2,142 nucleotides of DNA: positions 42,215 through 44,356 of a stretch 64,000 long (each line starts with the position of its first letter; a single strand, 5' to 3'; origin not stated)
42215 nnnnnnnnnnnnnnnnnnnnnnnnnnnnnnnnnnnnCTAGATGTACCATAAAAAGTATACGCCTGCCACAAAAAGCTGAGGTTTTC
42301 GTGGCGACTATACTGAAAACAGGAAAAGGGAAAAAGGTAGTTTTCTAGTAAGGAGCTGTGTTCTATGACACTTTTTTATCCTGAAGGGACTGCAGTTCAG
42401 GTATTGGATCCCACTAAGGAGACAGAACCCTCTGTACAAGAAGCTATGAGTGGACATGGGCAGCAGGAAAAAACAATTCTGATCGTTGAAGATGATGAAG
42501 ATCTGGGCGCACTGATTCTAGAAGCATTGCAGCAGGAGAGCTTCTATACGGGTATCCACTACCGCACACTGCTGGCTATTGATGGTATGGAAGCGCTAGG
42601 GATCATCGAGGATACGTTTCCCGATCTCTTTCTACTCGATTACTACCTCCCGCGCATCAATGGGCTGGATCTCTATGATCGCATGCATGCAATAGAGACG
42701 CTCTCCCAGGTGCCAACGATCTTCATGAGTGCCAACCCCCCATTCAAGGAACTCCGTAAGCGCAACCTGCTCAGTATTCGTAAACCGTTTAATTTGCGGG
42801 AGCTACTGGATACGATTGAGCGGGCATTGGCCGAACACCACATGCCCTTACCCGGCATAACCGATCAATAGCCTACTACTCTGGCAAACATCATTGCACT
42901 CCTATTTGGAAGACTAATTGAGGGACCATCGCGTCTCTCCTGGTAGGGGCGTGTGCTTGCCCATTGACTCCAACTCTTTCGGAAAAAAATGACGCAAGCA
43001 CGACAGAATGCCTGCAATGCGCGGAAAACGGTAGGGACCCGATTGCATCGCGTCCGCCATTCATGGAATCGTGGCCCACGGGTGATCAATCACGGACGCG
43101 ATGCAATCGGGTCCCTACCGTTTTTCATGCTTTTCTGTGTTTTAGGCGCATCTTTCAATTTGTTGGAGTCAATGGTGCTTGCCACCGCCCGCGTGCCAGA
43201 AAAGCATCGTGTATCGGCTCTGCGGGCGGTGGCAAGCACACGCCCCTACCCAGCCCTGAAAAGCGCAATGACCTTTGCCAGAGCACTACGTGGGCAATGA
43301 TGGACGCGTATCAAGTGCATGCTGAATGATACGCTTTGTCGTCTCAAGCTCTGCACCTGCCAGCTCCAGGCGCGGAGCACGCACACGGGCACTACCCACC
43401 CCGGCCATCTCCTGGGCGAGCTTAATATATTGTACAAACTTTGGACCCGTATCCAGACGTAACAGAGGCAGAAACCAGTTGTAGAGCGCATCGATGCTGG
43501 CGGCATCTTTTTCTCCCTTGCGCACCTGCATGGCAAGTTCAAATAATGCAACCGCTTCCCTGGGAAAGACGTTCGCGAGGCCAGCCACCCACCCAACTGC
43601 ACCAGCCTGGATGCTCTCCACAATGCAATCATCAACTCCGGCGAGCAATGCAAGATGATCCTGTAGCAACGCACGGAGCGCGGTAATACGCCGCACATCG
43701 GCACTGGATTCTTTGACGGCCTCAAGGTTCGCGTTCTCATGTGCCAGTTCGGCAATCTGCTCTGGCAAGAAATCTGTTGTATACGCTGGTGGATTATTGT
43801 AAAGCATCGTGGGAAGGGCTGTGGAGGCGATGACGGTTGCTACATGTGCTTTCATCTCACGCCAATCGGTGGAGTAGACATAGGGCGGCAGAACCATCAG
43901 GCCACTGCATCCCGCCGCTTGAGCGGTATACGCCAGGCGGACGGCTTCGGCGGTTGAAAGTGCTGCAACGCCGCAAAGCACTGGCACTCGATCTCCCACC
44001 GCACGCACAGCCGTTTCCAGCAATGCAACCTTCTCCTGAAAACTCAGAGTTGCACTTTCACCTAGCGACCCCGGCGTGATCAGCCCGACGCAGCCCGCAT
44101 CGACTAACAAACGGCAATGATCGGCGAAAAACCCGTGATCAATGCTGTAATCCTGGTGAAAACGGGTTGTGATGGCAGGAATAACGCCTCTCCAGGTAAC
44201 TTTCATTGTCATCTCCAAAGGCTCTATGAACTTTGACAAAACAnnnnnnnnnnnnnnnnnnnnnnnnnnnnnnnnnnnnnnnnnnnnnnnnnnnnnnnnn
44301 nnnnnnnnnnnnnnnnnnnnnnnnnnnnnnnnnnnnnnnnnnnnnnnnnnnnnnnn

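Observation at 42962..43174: MITE-like 213-bp element with 13-bp TIRs and a 9-bp target duplication, caught inside the arm of another palindrome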

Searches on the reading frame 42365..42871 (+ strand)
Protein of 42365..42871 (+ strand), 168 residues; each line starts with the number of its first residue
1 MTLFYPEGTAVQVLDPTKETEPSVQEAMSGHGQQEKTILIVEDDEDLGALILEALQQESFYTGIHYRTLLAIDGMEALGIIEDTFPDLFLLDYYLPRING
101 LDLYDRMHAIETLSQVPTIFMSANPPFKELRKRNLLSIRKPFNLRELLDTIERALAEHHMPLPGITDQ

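Call 12: find_encoding_contigs(protein=window:42365-42871:+, flank=10000, max_places=6)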
Protein window:42365-42871:+ (168 aa): 1 contig read that carries it; 1 place shown.
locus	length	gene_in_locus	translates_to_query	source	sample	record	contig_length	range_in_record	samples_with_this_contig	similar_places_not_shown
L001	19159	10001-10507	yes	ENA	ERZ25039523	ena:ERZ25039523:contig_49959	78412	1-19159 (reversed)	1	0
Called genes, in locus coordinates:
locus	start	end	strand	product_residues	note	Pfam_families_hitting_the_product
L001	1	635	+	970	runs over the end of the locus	PF01590:GAF, PF13185:GAF_2, PF13492:GAF_3, PF00989:PAS (weak), PF08448:PAS_4 (weak), PF01590:GAF (weak), PF00512:HisKA, PF02518:HATPase_c, +1 more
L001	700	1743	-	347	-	-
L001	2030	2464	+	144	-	PF06240:COXG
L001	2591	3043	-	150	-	PF06240:COXG, PF10604:Polyketide_cyc2 (weak), PF03364:Polyketide_cyc (weak)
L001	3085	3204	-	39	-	-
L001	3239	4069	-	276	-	PF00753:Lactamase_B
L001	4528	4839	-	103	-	-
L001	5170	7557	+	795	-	PF03023:MurJ, PF01554:MatE (weak)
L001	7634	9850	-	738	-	PF05227:CHASE3, PF00672:HAMP (weak), PF13185:GAF_2, PF00512:HisKA, PF02518:HATPase_c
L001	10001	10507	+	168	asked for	PF00072:Response_reg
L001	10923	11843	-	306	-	PF00701:DHDPS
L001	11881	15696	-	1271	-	PF01339:CheB_methylest, PF03705:CheR_N, PF01739:CheR, PF28159:CEP89 (weak), PF13188:PAS_8 (faint), PF08448:PAS_4 (weak), PF00512:HisKA, PF02518:HATPase_c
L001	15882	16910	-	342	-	PF01339:CheB_methylest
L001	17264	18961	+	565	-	PF01381:HTH_3 (faint), PF13560:HTH_31 (faint), PF07719:TPR_2 (faint), PF13424:TPR_12 (weak)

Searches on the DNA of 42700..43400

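Call 81: search_rna_families(source=window, start=42700, end=43400, threshold=evalue, max_evalue=1)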
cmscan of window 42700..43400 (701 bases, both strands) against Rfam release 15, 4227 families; matches with E-value up to 1: 3.
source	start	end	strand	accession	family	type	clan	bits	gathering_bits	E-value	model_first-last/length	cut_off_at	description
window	43178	43236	-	RF00366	mir-BHRF1-2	Gene; miRNA;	-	30.4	87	0.0015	1-65/65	no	mir-BHRF1-2 microRNA precursor family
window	42980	43160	-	RF02860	Arrc14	Gene; sRNA;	-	27.4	99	0.066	1-167/167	no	Actinobacillus sRNA 14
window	43163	43248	-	RF03335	MIR2950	Gene; miRNA;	-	22.1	76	0.051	1-108/108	no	MIR2950 microRNA precursor family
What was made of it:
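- Tried and rejected: Rfam scan of 42700-43400 with permissive filters gave only sub-threshold hits to hairpin-type miRNA/sRNA families, so no known RNA family is present (call 81).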

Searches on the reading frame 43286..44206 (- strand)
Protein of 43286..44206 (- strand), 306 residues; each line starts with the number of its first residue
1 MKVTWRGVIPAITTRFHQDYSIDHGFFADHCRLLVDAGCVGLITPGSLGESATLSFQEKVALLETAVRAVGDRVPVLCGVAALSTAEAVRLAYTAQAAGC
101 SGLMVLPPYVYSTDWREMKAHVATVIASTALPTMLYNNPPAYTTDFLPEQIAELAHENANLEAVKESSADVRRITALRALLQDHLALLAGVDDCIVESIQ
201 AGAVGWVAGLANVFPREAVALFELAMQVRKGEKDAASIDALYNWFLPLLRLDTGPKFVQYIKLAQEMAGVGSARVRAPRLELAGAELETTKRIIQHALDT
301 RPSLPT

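Call 39: find_homologous_proteins(query=window:43286-44206:-, max_evalue=1e-60)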
Query window:43286-44206:- (306 aa): 7992 proteins with E <= 1e-60 among 8000 candidates; the best 120 are listed.
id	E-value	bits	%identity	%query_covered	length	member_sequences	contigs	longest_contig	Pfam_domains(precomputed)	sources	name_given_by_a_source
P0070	1.4e-179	613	91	100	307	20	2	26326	PF00701.29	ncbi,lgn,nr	ncbi:MAG: dihydrodipicolinate synthase family protein [Ktedonobacteraceae bacterium]|nr:dihydrodipic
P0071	2.0e-161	554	81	99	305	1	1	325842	PF00701.29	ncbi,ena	-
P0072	2.7e-161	553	81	98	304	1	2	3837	PF00701.29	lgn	-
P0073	1.1e-158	545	79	98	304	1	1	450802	PF00701.29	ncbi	-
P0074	9.5e-151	519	76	99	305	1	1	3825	PF00701.29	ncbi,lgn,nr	ncbi:MAG: dihydrodipicolinate synthase family protein [Ktedonobacteraceae bacterium]|nr:dihydrodipic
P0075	1.6e-149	515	75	99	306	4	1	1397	PF00701.29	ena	-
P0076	5.8e-149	513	77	99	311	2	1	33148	PF00701.29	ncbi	-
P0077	1.0e-148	512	76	99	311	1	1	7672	PF00701.29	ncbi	-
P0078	1.4e-147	508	74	99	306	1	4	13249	PF00701.29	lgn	-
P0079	2.9e-147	507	76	99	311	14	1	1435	PF00701.29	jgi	jgi:1-pyrroline-4-hydroxy-2-carboxylate deaminase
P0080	9.5e-147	506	74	99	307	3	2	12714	PF00701.29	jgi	jgi:dihydrodipicolinate synthase/N-acetylneuraminate lyase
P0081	5.7e-146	503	75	99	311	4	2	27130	PF00701.29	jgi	jgi:1-pyrroline-4-hydroxy-2-carboxylate deaminase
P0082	5.8e-146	503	74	99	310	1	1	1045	PF00701.29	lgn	-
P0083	6.7e-146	503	74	99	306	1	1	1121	PF00701.29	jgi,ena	-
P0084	1.0e-145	502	72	99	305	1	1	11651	PF00701.29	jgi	jgi:dihydrodipicolinate synthase/N-acetylneuraminate lyase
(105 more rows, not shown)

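Call 40: find_encoding_contigs(protein=P0070, flank=3000, max_places=4)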
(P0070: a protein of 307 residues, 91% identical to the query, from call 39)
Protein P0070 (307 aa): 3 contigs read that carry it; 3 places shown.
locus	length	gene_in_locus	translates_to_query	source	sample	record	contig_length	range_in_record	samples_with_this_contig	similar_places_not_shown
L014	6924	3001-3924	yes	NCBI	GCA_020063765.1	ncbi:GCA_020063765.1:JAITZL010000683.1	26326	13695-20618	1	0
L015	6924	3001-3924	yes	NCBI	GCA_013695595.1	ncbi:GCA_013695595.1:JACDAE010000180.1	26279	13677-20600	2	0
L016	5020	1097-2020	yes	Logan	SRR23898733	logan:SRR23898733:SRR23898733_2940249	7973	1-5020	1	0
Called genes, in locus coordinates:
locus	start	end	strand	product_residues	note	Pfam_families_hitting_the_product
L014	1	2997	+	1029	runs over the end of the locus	PF01339:CheB_methylest, PF03705:CheR_N, PF01739:CheR, PF13188:PAS_8 (faint), PF15905:HMMR_N (weak), PF08448:PAS_4 (weak)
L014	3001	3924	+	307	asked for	PF00701:DHDPS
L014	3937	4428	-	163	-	PF00072:Response_reg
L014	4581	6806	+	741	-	PF05227:CHASE3, PF00672:HAMP, PF13185:GAF_2, PF00512:HisKA, PF02518:HATPase_c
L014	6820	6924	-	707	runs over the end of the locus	PF03023:MurJ, PF01554:MatE (weak)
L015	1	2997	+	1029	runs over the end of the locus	PF01339:CheB_methylest, PF03705:CheR_N, PF01739:CheR, PF13188:PAS_8 (faint), PF15905:HMMR_N (weak), PF08448:PAS_4 (weak)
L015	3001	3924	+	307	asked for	PF00701:DHDPS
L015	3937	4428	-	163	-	PF00072:Response_reg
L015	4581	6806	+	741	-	PF05227:CHASE3, PF00672:HAMP, PF13185:GAF_2, PF00512:HisKA, PF02518:HATPase_c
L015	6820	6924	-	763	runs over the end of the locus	PF03023:MurJ, PF01554:MatE (weak)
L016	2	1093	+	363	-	?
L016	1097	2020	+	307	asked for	PF00701:DHDPS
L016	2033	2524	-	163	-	PF00072:Response_reg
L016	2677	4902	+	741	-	PF05227:CHASE3, PF00672:HAMP, PF13185:GAF_2, PF00512:HisKA, PF02518:HATPase_c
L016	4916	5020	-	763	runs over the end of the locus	PF03023:MurJ, PF01554:MatE (weak)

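Call 41: find_encoding_contigs(protein=P0071, flank=3000, max_places=3)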
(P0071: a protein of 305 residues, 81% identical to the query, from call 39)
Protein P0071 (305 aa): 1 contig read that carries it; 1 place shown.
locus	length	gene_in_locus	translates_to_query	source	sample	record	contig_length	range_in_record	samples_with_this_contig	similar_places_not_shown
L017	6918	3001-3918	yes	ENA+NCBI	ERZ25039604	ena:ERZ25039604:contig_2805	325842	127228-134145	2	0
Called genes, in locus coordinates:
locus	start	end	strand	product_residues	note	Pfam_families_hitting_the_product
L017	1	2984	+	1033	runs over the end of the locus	PF01339:CheB_methylest, PF03705:CheR_N, PF01739:CheR, PF13188:PAS_8 (faint), PF08448:PAS_4 (weak)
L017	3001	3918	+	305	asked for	PF00701:DHDPS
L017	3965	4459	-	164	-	PF00072:Response_reg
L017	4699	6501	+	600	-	PF00672:HAMP (weak), PF01590:GAF (faint), PF13185:GAF_2, PF00512:HisKA, PF02518:HATPase_c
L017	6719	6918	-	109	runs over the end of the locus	PF03023:MurJ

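Call 42: find_encoding_contigs(protein=P0073, flank=3000, max_places=3)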
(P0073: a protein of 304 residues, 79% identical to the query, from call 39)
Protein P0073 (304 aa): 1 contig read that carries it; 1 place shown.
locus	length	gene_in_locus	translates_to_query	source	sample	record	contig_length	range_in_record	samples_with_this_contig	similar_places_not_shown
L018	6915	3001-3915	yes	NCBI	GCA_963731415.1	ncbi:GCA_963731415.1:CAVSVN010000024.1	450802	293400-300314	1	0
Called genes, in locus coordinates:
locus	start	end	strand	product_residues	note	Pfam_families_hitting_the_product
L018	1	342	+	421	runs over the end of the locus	PF01339:CheB_methylest, PF03705:CheR_N, PF01739:CheR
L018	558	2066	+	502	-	PF15905:HMMR_N (faint), PF08448:PAS_4 (weak)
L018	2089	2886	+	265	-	PF00512:HisKA, PF02518:HATPase_c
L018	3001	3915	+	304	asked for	PF00701:DHDPS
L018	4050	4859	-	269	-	PF00753:Lactamase_B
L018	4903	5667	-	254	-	PF07690:MFS_1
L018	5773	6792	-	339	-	PF00083:Sugar_tr, PF07690:MFS_1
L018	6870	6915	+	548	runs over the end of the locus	PF03023:MurJ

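Call 67: list_cluster_members(proteins=[window:43286-44206:-])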
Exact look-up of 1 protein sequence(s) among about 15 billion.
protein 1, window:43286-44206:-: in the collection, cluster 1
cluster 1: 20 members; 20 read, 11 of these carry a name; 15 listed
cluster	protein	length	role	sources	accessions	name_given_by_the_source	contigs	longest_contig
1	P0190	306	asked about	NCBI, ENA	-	-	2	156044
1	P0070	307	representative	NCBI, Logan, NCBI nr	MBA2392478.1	MAG: dihydrodipicolinate synthase family protein [Ktedonobacteraceae bacterium] | dihydrodipicolinate synthase family protein [Ktedonobacteraceae bacterium]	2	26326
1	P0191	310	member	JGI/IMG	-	1-pyrroline-4-hydroxy-2-carboxylate deaminase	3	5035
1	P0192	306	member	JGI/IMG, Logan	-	dihydrodipicolinate synthase/N-acetylneuraminate lyase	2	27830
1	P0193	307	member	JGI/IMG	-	dihydrodipicolinate synthase/N-acetylneuraminate lyase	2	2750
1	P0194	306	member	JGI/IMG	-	1-pyrroline-4-hydroxy-2-carboxylate deaminase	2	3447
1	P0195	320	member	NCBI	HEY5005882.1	MAG TPA: dihydrodipicolinate synthase family protein, partial [Ktedonobacteraceae ...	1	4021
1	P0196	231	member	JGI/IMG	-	dihydrodipicolinate synthase/N-acetylneuraminate lyase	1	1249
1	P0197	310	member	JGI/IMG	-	1-pyrroline-4-hydroxy-2-carboxylate deaminase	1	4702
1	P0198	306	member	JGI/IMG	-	1-pyrroline-4-hydroxy-2-carboxylate deaminase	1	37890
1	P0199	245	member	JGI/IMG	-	1-pyrroline-4-hydroxy-2-carboxylate deaminase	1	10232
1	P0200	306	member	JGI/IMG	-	1-pyrroline-4-hydroxy-2-carboxylate deaminase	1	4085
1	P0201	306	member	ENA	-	-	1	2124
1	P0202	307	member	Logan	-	-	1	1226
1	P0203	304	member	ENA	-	-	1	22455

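Call 69: find_encoding_contigs(protein=P0198, flank=2500, max_places=3)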
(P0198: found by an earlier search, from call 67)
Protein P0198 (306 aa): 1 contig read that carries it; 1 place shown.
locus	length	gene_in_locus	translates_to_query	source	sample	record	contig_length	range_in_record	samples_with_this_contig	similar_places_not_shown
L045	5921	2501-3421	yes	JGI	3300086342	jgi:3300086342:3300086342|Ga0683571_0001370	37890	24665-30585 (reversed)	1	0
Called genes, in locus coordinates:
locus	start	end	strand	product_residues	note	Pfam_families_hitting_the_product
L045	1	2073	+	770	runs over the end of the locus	PF01339:CheB_methylest, PF03705:CheR_N, PF01739:CheR, PF28159:CEP89 (weak)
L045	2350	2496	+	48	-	-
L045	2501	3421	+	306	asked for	PF00701:DHDPS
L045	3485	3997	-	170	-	PF00072:Response_reg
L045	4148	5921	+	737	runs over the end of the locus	PF05227:CHASE3, PF00672:HAMP, PF13185:GAF_2, PF00512:HisKA, PF02518:HATPase_c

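Call 70: find_encoding_contigs(protein=P0203, flank=2500, max_places=3)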
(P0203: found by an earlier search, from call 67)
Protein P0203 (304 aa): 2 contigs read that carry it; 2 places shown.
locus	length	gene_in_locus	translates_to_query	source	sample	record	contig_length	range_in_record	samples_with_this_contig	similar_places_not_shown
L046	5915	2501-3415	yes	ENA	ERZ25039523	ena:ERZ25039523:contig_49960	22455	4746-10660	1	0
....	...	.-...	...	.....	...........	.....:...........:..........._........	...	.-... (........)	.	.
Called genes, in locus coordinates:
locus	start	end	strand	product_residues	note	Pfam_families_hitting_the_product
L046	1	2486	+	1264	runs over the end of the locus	PF01339:CheB_methylest, PF03705:CheR_N, PF01739:CheR, PF08448:PAS_4 (faint), PF00512:HisKA, PF02518:HATPase_c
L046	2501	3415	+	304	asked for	PF00701:DHDPS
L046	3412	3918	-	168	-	PF00072:Response_reg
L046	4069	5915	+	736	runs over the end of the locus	PF05227:CHASE3, PF00672:HAMP, PF13185:GAF_2, PF00512:HisKA, PF02518:HATPase_c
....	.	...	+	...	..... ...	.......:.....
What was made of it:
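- Relatives manage with 0-46 bp spacers and no hairpin (calls 40, 41, 70).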
